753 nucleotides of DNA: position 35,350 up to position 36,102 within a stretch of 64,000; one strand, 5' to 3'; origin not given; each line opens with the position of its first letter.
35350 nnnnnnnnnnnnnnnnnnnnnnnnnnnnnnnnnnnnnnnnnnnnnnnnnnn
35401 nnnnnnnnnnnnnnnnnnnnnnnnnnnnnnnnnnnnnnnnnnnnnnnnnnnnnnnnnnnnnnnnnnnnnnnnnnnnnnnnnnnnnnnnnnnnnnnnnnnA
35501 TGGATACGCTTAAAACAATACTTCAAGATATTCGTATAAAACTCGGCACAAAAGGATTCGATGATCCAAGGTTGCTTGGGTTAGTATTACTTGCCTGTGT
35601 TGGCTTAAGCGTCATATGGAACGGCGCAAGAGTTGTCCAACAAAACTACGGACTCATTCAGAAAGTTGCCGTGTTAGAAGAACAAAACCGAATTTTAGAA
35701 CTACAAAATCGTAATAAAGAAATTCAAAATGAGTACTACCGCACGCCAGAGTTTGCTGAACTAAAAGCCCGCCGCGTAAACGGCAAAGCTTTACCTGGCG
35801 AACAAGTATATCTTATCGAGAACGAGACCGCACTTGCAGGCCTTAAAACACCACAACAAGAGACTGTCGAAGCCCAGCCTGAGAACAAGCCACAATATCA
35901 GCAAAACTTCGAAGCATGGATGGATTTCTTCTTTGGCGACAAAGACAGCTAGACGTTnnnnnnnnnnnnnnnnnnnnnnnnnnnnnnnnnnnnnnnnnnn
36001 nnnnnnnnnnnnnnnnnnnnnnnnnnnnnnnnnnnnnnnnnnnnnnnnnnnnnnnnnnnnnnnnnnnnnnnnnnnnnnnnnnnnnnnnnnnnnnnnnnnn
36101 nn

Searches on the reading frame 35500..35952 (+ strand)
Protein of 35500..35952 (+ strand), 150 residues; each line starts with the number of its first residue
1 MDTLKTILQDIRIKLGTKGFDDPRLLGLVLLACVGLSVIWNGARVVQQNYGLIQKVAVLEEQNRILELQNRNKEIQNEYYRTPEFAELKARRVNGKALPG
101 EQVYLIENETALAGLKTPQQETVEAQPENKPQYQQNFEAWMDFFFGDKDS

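Call 9: search_protein_families(library=pfam, proteins=[window:35500-35952:+])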
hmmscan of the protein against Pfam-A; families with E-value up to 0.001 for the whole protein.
window:35500-35952:+ (150 aa): 1 family
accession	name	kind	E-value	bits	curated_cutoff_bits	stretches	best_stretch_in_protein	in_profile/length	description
PF04977.20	DivIC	-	3.1e-05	24.2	28.9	1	34-108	4-79/80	Septum formation initiator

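Call 10: find_related_loci(query=window:35500-35952:+, collection=genome_contigs, flank=4000)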
Query window:35500-35952:+ (150 aa) in genome_contigs; peptide patterns used: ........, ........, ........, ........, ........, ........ (x = any residue, [..] = any of these).
103 stretches matched a pattern; 15 encode a relative of the query (tblastn E <= 1e-3); 15 distinct loci.
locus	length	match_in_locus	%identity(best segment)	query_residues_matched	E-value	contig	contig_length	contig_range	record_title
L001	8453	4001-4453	71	1-150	6e-71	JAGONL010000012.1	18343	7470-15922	Candidatus Saccharibacteria bacterium isolate Go_SlAct_bin_486 Go_SlAct_11826_length_18343_cov_7.511528, whole genome sh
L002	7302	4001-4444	68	1-148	3e-67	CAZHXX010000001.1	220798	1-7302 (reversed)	MAG TPA_asm: uncultured Candidatus Saccharibacteria bacterium isolate SRP257259_co1_389 genome assembly, contig: NODE_38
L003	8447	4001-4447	62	1-148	9e-63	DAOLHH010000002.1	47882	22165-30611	MAG TPA_asm: Candidatus Saccharibacteria bacterium isolate AMR_MDS_0253 NODE_17_length_47882_cov_6.727706, whole genome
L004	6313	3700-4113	64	10-147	2e-62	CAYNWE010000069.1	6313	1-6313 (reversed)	MAG TPA_asm: uncultured Candidatus Saccharibacteria bacterium isolate binchicken_co328_38 genome assembly, contig: NODE_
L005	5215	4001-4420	56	7-141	6e-49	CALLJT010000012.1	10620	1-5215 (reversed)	MAG: Candidatus Saccharimonadia bacterium isolate L1_Bin_Bin_167_sub_1 genome assembly, contig: c_000000673608, whole ge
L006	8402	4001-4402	42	13-145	8e-32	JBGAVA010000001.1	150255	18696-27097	MAG: Candidatus Saccharimonadales bacterium isolate MAG_MBR_AS.10 MBRAS-10_NODE_1_length_150255_cov_6.200495, whole geno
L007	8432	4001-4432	44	1-145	5e-32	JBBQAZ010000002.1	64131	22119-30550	MAG: Candidatus Saccharimonadales bacterium isolate Co_metawrap_1416 Cmw_1416_k141_4873313_length_64131_cov_7.9515, whol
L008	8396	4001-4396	42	22-150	1e-31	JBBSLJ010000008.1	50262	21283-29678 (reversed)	MAG: Candidatus Saccharimonadales bacterium isolate metawrap_LS4_6 metawrap_LS4_6_K_1136395_L_50262_cov_14.4424, whole g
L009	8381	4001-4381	43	22-145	2e-30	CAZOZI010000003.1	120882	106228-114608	MAG TPA_asm: uncultured Candidatus Saccharibacteria bacterium isolate SRP200132_co1_79 genome assembly, contig: NODE_142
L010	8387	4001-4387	45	18-145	1e-29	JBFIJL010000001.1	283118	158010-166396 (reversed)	MAG: Candidatus Saccharimonadales bacterium isolate Mix_sand11.2021.09.Z.84 k141_486521_length_283118_cov_20.9950, whole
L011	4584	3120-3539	39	8-145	6e-27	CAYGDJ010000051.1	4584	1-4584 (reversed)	MAG TPA_asm: uncultured Candidatus Saccharibacteria bacterium isolate ERP113451_co3_423 genome assembly, contig: NODE_19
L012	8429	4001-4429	36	3-145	1e-26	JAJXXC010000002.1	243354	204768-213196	MAG: bacterium isolate BP6.bin132 NODE_47_length_243354_cov_2.097921, whole genome shotgun sequence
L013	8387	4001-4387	38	18-145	2e-25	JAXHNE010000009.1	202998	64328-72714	MAG: Candidatus Saccharibacteria bacterium isolate Salar_de_Ascotan_soil_MAG_ASO77 contig_13729_polypolish, whole genome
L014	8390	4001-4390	41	18-145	1e-23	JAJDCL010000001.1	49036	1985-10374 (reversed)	MAG: Candidatus Saccharibacteria bacterium isolate OFTM59 OFTM59_0, whole genome shotgun sequence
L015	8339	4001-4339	41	35-145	7e-23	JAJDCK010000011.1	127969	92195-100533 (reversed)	MAG: Candidatus Saccharibacteria bacterium isolate OFTM277 OFTM277_10, whole genome shotgun sequence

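Call 23: search_protein_families(library=pfam, proteins=[L001:2088-3125:+], max_evalue=0.1)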
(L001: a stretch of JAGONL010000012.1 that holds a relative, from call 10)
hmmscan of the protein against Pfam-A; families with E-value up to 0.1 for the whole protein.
L001:2088-3125:+ (345 aa): 0 families

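Call 26: find_encoding_contigs(protein=window:35500-35952:+, flank=6000, max_places=10)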
Protein window:35500-35952:+ (150 aa): 1 contig read that carries it; 1 place shown.
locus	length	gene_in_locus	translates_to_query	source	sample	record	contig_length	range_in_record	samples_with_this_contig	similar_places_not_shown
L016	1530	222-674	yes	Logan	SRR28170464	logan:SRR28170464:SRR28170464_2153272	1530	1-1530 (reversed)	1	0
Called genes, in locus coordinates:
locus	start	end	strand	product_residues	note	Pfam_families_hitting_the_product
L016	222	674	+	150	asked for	-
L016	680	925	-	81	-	-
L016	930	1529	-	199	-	?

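Call 29: find_homologous_proteins(query=window:35500-35952:+)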
Query window:35500-35952:+ (150 aa): 104 proteins with E <= 0.001 among 237 candidates.
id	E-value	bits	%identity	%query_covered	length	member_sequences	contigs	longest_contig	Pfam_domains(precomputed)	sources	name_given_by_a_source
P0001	1.1e-93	328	100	100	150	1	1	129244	-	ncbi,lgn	-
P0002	1.6e-66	240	71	100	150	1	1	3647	-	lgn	-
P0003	2.1e-65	237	69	100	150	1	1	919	-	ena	-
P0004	5.1e-64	232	71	100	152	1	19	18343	PF04977.21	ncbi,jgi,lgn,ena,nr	ncbi:hypothetical protein KBB49_01630 [Candidatus Saccharibacteria bacterium]|nr:hypothetical protei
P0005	6.7e-64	232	70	100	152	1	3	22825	PF04977.21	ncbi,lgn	-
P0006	2.5e-63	230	70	100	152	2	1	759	PF04977.21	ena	-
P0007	4.9e-63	229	69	99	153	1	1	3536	PF04977.21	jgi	-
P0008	8.6e-63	228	69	99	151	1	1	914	-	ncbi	-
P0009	8.9e-63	228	68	100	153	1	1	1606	PF04977.21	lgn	-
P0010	1.6e-62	227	70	100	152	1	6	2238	PF04977.21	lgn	-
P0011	1.6e-62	227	72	98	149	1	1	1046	PF04977.21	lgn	-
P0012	2.6e-62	227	69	100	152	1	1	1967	PF04977.21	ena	-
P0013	3.3e-62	226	69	99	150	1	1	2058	PF04977.21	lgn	-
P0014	3.8e-62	226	68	100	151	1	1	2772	-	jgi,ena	-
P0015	6.7e-62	225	68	100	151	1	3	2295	-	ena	-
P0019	7.8e-61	222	67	99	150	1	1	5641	-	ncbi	-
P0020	1.0e-60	222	68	99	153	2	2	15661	PF04977.21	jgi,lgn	jgi:cell division protein FtsB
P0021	1.2e-60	221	68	99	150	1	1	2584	PF04977.21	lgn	-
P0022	1.3e-60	221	67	100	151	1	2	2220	PF04977.21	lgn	-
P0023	1.7e-60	221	66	99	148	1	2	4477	PF04977.21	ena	-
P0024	2.3e-60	220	66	99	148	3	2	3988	PF04977.21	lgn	-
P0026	3.2e-60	220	67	98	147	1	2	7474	PF04977.21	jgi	-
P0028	1.1e-59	218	69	99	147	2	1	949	PF04977.21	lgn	-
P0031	5.1e-59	216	67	95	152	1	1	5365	PF04977.21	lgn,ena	-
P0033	8.2e-59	215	70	91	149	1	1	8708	PF04977.21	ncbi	-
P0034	1.7e-58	214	66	99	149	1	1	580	PF04977.21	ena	-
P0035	2.1e-58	214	66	98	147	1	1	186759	PF04977.21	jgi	jgi:cell division protein FtsB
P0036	2.4e-58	214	64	98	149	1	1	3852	PF04977.21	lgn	-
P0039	6.8e-58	212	66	98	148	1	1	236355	PF04977.21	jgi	jgi:cell division protein FtsB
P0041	1.9e-57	211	65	99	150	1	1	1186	PF04977.21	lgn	-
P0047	9.5e-57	209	67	94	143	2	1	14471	PF04977.21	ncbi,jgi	-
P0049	1.2e-56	208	62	99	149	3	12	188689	PF04977.21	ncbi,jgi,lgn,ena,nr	ncbi:MAG TPA: hypothetical protein PKD20_00890 [Candidatus Saccharibacteria bacterium]|jgi:cell divi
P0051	2.3e-56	207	63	98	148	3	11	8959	PF04977.21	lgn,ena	-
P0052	2.6e-56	207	64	98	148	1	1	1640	PF04977.21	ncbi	-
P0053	2.8e-56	207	75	86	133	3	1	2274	PF04977.21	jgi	-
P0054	5.4e-56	206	64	99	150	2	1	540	PF04977.21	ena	-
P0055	5.7e-56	206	63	97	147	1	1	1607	PF04977.21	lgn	-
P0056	1.1e-55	205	63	99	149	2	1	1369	PF04977.21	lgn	-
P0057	1.2e-55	205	64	97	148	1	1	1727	PF04977.21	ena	-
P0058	2.0e-55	204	63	98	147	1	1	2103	PF04977.21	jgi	jgi:cell division protein FtsB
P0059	2.1e-55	204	62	97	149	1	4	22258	PF04977.21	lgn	-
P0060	4.6e-55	203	65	97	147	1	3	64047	PF04977.21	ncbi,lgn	-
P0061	4.7e-55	203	66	97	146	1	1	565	PF04977.21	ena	-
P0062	5.9e-55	203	63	98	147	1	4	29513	PF04977.21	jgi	jgi:cell division protein FtsB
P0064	6.6e-55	203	63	97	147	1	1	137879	PF04977.21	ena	-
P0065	7.8e-55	203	63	99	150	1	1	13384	PF04977.21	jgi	-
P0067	2.8e-54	201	59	100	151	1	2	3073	PF04977.21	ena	-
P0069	6.9e-54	199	63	98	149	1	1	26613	PF04977.21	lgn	-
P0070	1.4e-53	198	63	97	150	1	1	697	PF04977.21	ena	-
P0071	1.9e-53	198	64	98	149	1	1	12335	PF04977.21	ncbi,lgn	-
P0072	9.4e-53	196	61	91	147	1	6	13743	PF04977.21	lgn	-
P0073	1.6e-52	195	61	97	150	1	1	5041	PF04977.21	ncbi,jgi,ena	-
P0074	2.2e-52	195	60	97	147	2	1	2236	PF04977.21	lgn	-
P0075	4.7e-52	193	62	97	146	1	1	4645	PF04977.21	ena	-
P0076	1.2e-51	192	59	97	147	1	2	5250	PF04977.21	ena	-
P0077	9.3e-51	189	59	97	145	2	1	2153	PF04977.21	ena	-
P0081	5.6e-50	187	58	97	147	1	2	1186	PF04977.21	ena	-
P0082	6.0e-50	187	61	97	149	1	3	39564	PF04977.21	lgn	-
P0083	3.4e-49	184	59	99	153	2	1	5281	PF04977.21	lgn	-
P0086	9.1e-49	183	61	98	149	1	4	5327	PF04977.21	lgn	-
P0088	2.3e-48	182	59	99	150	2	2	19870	PF04977.21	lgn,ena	-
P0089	4.7e-48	181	59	98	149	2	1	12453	PF04977.21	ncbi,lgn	-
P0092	2.3e-47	178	61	92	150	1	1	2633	PF04977.21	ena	-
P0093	4.0e-47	177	58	97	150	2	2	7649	PF04977.21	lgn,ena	-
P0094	2.7e-46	175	57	93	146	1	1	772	PF04977.21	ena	-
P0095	5.2e-44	167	57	93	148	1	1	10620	PF04977.21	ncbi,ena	-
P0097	3.3e-29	119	42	86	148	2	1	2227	PF04977.21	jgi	-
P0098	1.3e-28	117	41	93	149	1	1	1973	PF04977.21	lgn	-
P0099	1.5e-28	117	44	85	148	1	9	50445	PF04977.21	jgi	jgi:cell division protein FtsB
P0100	5.4e-28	115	52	69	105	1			PF04977.21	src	-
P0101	9.9e-28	115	40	95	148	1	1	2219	PF04977.21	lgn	-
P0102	2.5e-26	110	40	92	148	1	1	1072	PF04977.21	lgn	-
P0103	1.3e-24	104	40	83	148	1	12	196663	PF04977.21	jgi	jgi:cell division protein FtsB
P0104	6.8e-17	79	38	72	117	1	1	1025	PF04977.21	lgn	-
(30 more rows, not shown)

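Call 30: find_related_loci(query=window:35500-35952:+, collection=metagenome_contigs, flank=4000)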
Query window:35500-35952:+ (150 aa) in metagenome_contigs; peptide patterns used: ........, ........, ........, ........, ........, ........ (x = any residue, [..] = any of these).
148 stretches matched a pattern; 15 encode a relative of the query (tblastn E <= 1e-3); 15 distinct loci.
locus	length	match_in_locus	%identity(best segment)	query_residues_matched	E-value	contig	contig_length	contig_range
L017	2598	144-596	68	1-150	6e-69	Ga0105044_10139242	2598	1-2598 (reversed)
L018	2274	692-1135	70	1-146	1e-65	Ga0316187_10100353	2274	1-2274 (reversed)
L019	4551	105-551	62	1-148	2e-63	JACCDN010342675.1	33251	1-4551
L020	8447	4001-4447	62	1-148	4e-63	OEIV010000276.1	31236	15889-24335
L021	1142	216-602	43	18-145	3e-32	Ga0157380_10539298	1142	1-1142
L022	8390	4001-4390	46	17-145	3e-31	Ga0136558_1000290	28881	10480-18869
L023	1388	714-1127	37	8-145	2e-31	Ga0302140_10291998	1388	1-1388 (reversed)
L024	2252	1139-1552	37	8-145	1e-29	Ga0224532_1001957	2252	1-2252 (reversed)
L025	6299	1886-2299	37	8-145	2e-29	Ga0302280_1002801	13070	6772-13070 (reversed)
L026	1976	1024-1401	42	22-145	1e-28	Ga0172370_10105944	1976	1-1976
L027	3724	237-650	36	8-145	6e-29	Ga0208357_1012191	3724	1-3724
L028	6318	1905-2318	36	8-145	4e-28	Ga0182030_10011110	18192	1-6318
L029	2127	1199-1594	37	17-145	8e-27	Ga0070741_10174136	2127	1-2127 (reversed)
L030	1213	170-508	41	40-149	1e-18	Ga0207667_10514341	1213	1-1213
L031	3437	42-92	100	130-146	5e-8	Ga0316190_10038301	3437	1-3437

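Call 32: find_encoding_contigs(protein=P0002, flank=5000, max_places=4)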
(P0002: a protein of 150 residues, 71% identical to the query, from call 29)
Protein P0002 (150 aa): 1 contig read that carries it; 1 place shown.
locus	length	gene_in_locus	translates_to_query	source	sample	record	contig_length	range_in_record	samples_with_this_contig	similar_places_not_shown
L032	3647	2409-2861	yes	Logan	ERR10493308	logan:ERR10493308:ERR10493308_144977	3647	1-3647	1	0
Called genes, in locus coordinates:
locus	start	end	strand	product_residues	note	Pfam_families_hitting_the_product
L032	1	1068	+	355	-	?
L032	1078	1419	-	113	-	PF01638:HxlR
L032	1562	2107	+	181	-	PF02525:Flavodoxin_2, PF03358:FMN_red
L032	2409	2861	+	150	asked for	-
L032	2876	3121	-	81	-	-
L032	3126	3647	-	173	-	?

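Call 33: find_encoding_contigs(protein=P0005, flank=5000, max_places=4)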
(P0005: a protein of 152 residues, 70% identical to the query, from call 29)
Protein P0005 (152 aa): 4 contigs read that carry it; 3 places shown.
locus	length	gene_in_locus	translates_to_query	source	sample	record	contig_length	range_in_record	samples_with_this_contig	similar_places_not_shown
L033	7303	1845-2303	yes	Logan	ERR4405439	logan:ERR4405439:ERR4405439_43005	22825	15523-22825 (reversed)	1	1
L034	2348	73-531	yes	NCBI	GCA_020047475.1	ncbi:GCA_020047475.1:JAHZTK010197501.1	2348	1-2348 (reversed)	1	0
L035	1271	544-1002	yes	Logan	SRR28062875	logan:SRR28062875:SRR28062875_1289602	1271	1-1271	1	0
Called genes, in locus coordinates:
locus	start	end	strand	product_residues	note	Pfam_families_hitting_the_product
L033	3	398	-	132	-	?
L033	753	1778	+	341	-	PF03576:Peptidase_S58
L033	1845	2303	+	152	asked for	PF04977:DivIC (weak)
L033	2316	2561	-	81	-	-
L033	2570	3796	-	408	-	PF00270:DEAD, PF04851:ResIII, PF00271:Helicase_C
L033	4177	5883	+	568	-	PF01546:Peptidase_M20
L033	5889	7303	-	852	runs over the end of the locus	PF12704:MacB_PCD, PF02687:FtsX, PF12704:MacB_PCD, PF02687:FtsX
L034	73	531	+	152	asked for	PF04977:DivIC (weak)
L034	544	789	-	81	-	-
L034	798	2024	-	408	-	PF00270:DEAD, PF04851:ResIII, PF00271:Helicase_C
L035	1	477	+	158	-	?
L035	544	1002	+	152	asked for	PF04977:DivIC (weak)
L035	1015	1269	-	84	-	?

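Call 38: find_encoding_contigs(protein=P0004, flank=4000, max_places=10)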
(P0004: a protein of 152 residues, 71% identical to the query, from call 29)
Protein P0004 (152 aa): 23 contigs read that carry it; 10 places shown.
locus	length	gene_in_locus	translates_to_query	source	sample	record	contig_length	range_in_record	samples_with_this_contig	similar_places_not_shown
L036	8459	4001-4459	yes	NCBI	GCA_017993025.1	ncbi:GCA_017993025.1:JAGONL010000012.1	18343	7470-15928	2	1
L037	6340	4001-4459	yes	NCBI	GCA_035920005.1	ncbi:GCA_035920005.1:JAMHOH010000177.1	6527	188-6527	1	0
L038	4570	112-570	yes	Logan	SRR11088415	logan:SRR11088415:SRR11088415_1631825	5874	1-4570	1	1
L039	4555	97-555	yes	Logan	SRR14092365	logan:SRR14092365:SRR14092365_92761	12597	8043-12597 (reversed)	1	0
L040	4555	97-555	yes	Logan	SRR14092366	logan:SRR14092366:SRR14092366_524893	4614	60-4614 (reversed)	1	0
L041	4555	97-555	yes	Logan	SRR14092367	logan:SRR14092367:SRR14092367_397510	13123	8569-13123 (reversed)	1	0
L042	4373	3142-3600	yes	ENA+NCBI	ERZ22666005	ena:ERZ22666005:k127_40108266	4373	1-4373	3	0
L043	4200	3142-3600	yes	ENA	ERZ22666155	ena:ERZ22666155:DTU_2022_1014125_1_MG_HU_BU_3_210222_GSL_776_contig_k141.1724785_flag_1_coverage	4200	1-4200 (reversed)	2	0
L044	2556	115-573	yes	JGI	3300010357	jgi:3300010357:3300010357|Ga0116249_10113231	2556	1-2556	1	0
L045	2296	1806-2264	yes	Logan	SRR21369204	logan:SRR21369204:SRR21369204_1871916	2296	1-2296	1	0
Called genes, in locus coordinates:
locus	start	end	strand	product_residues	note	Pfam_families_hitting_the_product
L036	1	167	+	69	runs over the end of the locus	-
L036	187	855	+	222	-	PF03167:UDG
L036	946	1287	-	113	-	PF01638:HxlR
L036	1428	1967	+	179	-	PF02525:Flavodoxin_2, PF03358:FMN_red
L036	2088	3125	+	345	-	-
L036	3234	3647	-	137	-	-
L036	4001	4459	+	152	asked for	PF04977:DivIC (weak)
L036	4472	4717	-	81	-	-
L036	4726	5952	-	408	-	PF00270:DEAD, PF04851:ResIII, PF00271:Helicase_C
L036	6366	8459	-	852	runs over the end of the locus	PF12704:MacB_PCD, PF02687:FtsX, PF12704:MacB_PCD, PF02687:FtsX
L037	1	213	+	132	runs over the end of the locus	?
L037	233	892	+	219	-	PF03167:UDG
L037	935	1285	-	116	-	PF01638:HxlR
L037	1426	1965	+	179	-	PF02525:Flavodoxin_2 (weak), PF03358:FMN_red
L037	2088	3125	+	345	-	-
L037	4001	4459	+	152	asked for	PF04977:DivIC (weak)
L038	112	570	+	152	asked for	PF04977:DivIC (weak)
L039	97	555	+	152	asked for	PF04977:DivIC (weak)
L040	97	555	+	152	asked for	PF04977:DivIC (weak)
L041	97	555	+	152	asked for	PF04977:DivIC (weak)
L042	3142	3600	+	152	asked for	PF04977:DivIC (weak)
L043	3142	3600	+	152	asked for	PF04977:DivIC (weak)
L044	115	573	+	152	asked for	PF04977:DivIC (weak)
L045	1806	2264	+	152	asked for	PF04977:DivIC (weak)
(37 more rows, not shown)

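Call 39: find_encoding_contigs(protein=P0007, flank=4000, max_places=4)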
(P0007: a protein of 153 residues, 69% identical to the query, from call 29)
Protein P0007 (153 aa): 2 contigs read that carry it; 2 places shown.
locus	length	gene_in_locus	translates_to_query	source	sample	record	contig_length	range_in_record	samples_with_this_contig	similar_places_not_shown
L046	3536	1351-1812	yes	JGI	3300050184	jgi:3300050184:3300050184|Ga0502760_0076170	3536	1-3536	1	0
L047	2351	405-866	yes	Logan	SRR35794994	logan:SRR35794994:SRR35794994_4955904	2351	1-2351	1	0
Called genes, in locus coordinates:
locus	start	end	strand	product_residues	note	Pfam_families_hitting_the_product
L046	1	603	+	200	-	?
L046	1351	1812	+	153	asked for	PF04977:DivIC (weak)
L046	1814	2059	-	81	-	-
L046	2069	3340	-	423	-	PF00270:DEAD, PF04851:ResIII, PF00271:Helicase_C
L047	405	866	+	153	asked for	PF04977:DivIC (weak)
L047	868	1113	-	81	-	-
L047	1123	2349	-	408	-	?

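Call 40: find_encoding_contigs(protein=P0020, flank=4000, max_places=4)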
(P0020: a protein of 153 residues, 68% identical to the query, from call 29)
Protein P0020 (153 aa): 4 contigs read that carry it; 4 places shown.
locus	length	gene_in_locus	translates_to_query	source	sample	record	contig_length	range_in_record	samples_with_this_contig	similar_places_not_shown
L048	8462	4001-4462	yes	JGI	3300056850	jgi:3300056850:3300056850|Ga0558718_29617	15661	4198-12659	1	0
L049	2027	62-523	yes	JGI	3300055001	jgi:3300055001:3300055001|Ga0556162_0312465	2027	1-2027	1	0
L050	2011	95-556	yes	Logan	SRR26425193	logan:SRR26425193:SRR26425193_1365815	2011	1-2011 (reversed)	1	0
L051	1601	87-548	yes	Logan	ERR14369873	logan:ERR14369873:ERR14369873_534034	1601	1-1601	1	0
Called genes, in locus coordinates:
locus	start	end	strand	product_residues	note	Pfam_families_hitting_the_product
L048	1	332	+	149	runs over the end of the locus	PF00293:NUDIX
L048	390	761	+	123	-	-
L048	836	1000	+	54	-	-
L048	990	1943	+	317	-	PF01207:Dus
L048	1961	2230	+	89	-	-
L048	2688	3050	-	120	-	PF01638:HxlR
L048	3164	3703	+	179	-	PF02525:Flavodoxin_2, PF03358:FMN_red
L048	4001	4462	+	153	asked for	PF04977:DivIC (weak)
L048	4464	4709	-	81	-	-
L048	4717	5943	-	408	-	PF00270:DEAD, PF04851:ResIII, PF00271:Helicase_C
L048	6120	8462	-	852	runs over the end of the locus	PF12704:MacB_PCD, PF02687:FtsX, PF12704:MacB_PCD, PF02687:FtsX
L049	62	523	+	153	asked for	PF04977:DivIC (weak)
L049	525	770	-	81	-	-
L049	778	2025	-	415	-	?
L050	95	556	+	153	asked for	PF04977:DivIC (weak)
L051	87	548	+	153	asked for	PF04977:DivIC (weak)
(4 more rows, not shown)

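Call 56: find_encoding_contigs(protein=P0014, flank=4000, max_places=5)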
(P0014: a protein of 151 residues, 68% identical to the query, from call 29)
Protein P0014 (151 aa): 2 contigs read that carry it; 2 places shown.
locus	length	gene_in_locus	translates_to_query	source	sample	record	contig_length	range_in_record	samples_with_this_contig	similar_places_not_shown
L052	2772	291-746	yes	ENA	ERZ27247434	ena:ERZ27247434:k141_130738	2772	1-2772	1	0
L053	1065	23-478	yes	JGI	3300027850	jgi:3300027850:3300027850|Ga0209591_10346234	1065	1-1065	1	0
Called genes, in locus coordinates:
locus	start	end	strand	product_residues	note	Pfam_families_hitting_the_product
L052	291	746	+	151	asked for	-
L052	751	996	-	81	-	-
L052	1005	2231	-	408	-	PF00270:DEAD, PF04851:ResIII, PF00271:Helicase_C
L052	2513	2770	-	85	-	?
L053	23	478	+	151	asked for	-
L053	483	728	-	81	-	-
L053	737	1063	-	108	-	?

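Call 57: find_encoding_contigs(protein=P0015, flank=4000, max_places=5)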
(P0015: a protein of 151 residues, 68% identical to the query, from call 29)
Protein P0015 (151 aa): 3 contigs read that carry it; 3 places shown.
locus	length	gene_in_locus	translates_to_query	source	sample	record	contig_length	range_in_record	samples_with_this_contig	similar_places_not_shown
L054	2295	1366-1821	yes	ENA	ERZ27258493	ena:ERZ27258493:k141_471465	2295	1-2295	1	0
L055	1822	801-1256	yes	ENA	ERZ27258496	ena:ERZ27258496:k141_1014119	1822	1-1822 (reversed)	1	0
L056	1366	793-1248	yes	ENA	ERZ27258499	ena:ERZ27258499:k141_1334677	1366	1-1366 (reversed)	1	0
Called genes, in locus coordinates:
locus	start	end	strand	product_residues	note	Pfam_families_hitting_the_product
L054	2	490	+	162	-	?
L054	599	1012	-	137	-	-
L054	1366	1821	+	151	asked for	-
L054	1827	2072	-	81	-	-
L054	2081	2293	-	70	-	?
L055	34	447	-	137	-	-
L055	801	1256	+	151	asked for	-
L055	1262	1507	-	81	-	-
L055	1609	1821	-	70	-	?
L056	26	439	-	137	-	-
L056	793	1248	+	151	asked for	-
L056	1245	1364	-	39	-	?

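Call 58: find_encoding_contigs(protein=P0019, flank=4000, max_places=5)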
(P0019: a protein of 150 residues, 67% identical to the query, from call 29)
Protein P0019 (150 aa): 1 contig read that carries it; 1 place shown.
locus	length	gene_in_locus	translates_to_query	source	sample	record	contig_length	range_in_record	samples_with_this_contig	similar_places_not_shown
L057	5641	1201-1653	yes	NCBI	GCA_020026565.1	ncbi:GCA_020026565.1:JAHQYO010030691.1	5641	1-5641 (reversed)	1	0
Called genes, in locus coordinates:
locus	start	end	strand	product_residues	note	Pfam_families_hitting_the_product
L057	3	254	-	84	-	?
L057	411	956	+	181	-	PF02525:Flavodoxin_2, PF03358:FMN_red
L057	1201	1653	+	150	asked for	-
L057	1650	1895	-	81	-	-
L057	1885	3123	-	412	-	PF00270:DEAD, PF04851:ResIII, PF00271:Helicase_C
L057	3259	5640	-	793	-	?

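Call 90: find_encoding_contigs(protein=P0011, flank=3000, max_places=4)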
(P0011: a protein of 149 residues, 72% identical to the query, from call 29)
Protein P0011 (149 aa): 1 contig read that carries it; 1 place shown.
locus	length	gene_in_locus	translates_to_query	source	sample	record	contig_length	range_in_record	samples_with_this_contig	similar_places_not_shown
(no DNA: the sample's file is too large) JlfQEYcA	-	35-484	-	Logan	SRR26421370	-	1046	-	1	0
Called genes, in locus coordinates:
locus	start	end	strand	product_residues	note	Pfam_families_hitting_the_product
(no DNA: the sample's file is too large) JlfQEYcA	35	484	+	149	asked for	PF04977:DivIC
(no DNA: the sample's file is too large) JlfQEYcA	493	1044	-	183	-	?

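Call 91: find_encoding_contigs(protein=P0013, flank=3000, max_places=4)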
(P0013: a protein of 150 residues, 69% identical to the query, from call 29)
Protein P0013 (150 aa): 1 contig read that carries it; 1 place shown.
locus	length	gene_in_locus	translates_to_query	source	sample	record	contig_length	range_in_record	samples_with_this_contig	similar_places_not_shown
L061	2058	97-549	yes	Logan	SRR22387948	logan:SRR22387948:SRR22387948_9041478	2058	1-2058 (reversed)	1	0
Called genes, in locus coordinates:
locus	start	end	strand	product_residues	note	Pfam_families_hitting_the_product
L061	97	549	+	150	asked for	PF04977:DivIC (weak)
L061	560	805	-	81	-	-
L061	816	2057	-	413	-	?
